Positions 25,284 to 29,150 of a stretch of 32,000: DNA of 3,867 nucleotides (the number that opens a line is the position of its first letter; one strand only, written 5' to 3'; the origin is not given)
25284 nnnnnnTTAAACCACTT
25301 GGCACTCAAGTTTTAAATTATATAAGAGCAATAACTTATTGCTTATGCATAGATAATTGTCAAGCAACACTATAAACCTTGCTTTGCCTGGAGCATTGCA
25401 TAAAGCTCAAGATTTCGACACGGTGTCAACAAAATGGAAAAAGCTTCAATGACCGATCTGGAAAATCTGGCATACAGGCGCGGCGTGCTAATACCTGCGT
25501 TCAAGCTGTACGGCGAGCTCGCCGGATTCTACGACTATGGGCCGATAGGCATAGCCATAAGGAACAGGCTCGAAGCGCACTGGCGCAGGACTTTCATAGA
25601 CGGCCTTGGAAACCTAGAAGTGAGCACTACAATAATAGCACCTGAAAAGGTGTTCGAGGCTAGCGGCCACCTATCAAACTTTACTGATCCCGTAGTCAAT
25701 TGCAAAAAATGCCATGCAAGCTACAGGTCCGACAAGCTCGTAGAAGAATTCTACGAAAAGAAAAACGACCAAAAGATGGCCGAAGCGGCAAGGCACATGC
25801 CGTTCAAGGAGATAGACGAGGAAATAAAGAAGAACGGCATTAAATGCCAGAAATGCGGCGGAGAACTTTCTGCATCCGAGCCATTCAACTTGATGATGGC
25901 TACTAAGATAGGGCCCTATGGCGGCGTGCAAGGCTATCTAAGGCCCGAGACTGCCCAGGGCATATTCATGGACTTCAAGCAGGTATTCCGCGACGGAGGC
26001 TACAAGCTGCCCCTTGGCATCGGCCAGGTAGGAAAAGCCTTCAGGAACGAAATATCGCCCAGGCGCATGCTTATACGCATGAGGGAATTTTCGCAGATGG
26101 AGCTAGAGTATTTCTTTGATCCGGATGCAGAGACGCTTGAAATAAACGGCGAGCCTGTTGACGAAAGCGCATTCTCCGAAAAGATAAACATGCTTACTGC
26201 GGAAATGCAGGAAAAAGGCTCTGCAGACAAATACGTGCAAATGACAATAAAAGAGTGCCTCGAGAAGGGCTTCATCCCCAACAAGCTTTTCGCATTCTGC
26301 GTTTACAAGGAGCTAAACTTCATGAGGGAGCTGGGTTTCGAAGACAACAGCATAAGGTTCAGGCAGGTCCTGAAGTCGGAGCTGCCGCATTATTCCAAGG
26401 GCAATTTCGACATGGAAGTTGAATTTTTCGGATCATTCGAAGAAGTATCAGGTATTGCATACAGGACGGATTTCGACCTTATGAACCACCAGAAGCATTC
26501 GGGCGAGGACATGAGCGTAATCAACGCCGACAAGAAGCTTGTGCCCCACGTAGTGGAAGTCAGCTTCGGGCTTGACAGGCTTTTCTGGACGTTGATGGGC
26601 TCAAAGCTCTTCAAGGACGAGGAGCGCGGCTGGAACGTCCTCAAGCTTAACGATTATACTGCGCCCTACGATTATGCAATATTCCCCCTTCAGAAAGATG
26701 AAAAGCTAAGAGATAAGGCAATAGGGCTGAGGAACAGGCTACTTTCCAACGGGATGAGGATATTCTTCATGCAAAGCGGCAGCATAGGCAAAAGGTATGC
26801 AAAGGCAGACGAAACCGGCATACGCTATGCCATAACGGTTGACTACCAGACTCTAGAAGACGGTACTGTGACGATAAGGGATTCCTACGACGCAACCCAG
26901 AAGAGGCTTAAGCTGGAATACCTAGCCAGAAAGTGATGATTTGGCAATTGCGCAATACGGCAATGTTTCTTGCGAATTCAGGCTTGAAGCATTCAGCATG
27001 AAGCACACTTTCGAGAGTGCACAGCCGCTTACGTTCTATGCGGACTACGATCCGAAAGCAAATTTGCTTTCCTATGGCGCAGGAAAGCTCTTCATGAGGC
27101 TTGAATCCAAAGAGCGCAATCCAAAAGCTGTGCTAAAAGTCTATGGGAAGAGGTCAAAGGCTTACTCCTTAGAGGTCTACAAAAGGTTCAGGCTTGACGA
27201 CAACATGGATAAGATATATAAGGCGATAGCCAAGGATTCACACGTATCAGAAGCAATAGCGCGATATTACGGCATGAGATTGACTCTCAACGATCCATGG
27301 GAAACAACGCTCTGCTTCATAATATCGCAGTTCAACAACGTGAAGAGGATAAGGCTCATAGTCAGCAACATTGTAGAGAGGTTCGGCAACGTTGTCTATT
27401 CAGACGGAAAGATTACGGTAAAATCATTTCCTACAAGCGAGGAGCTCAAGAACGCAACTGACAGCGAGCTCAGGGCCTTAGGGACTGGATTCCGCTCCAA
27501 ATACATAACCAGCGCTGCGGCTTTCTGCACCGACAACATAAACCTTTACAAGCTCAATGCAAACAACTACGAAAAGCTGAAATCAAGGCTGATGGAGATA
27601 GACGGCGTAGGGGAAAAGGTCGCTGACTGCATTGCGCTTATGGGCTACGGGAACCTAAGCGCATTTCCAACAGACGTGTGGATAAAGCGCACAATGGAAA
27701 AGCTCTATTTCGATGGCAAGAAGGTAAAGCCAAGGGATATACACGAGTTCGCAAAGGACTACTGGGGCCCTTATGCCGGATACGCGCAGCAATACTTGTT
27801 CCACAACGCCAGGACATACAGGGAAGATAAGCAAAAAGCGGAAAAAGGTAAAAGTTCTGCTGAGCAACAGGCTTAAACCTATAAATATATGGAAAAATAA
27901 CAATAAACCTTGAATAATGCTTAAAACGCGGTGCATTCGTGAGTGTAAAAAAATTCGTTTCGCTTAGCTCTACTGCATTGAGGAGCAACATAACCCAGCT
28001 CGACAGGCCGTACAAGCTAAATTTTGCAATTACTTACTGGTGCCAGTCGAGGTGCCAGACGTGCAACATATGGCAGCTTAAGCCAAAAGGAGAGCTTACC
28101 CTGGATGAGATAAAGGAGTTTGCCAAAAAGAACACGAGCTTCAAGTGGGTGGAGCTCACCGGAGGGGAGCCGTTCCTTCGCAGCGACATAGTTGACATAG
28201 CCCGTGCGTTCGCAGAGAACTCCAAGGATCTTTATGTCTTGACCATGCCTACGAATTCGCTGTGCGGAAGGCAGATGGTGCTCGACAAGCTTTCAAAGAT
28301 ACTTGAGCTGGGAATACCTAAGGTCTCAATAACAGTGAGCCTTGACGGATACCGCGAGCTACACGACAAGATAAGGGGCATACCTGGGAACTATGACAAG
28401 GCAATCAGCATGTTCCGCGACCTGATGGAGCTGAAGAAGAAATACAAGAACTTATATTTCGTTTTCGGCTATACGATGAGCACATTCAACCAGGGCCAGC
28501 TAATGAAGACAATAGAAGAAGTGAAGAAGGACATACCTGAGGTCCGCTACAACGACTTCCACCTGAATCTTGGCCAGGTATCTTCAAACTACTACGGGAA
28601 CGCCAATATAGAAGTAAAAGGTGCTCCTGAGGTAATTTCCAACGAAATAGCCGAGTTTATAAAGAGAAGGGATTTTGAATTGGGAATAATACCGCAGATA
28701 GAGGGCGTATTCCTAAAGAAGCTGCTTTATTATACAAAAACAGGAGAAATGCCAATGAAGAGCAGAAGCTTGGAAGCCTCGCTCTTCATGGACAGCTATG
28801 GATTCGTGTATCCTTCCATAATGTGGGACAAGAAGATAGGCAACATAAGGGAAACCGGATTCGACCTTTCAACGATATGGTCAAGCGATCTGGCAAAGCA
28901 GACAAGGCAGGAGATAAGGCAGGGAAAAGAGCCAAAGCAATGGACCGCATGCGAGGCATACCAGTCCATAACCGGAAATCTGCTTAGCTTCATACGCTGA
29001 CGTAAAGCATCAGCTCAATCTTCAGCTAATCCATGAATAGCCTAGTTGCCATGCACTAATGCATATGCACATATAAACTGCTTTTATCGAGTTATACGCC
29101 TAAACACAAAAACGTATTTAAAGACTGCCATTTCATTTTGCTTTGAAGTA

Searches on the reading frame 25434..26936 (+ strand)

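Call 21: search_protein_families(library=pfam, proteins=[window:25434-26936:+], max_evalue=0.01)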
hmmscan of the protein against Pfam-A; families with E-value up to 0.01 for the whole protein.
window:25434-26936:+ (500 aa): 2 families
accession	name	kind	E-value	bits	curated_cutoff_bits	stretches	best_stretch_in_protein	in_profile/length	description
PF03129.25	HGTP_anticodon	-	3.5e-17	62.8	21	1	415-498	3-88/94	Anticodon binding domain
PF00587.30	tRNA-synt_2b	-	5.3e-08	33.6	29.3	1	168-236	12-79/179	tRNA synthetase class II core domain (G, H, P, S and T)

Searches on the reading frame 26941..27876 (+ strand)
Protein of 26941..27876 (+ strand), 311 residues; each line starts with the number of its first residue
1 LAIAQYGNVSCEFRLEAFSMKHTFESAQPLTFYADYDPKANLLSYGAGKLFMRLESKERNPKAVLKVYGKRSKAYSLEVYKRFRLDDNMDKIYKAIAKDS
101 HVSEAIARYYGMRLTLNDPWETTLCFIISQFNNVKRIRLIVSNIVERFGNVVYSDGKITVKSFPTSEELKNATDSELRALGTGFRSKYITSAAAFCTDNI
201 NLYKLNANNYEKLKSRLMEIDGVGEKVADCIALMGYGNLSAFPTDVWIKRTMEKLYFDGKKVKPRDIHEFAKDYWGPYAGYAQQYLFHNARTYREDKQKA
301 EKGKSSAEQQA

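Call 21: search_protein_families(library=pfam, proteins=[window:26941-27876:+], max_evalue=0.01)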
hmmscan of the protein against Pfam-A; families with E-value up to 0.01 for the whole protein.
window:26941-27876:+ (311 aa): 2 families
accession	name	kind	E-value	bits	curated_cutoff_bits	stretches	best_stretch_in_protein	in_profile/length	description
PF00730.31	HhH-GPD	-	8.7e-12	45.8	26.2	1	126-276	3-107/108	HhH-GPD superfamily base excision DNA repair protein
PF07934.18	OGG_N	-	1.5e-06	28.8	23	1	15-122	6-114/115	8-oxoguanine DNA glycosylase, N-terminal domain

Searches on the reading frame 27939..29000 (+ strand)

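Call 21: search_protein_families(library=pfam, proteins=[window:27939-29000:+], max_evalue=0.01)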
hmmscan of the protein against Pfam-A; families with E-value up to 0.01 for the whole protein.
window:27939-29000:+ (353 aa): 4 families
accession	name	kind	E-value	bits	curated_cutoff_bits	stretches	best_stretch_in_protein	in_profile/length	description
PF04055.27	Radical_SAM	-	2.7e-14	54.1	29.5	1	31-183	3-159/166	Radical SAM superfamily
PF13186.11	SPASM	-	0.0011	19.6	21.5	1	281-338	7-63/67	Iron-sulfur cluster-binding domain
PF13353.11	Fer4_12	-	0.0038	18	22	0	35-95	15-81/137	4Fe-4S single cluster domain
PF11216.13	DUF3012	-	0.0049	17.4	25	0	42-63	7-28/32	Protein of unknown function (DUF3012)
